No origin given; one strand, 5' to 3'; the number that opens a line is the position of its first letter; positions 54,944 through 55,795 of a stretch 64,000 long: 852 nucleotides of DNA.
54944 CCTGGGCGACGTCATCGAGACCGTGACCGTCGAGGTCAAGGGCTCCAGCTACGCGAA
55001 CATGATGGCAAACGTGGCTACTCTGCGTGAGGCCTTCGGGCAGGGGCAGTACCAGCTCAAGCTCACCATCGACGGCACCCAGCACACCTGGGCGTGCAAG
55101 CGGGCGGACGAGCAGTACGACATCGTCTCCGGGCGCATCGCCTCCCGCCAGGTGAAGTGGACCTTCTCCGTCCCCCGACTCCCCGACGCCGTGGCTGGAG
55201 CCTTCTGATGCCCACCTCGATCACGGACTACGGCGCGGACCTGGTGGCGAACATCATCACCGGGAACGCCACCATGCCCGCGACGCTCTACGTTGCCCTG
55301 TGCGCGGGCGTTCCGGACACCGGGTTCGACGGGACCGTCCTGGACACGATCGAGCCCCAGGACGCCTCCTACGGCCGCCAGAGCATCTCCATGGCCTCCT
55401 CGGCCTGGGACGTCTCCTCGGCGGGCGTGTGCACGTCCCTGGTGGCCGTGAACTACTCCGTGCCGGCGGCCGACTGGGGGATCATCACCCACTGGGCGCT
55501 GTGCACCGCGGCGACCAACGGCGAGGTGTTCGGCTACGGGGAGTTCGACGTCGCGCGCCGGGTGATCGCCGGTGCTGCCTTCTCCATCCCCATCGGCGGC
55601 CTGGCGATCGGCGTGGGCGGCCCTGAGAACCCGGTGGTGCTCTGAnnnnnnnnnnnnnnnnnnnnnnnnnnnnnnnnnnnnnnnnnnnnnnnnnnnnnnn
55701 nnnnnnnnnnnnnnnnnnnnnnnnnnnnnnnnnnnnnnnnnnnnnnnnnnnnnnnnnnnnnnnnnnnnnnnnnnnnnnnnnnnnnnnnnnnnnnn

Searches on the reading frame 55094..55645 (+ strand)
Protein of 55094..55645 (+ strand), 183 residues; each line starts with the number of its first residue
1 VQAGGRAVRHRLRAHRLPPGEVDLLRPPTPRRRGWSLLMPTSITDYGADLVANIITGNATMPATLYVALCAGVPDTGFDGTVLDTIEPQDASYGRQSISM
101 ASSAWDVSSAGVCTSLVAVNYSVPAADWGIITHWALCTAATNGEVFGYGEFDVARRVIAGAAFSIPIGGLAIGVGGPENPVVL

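Call 40: search_protein_families(library=pfam, proteins=[window:55094-55645:+], max_evalue=0.001)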
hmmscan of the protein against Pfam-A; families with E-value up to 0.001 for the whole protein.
window:55094-55645:+ (183 aa): 1 family
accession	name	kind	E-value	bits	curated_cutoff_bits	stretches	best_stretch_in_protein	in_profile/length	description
PF23140.1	Gp80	-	2e-20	73.9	27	1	43-172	2-127/128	Podophage GP4 fiber I protein gp80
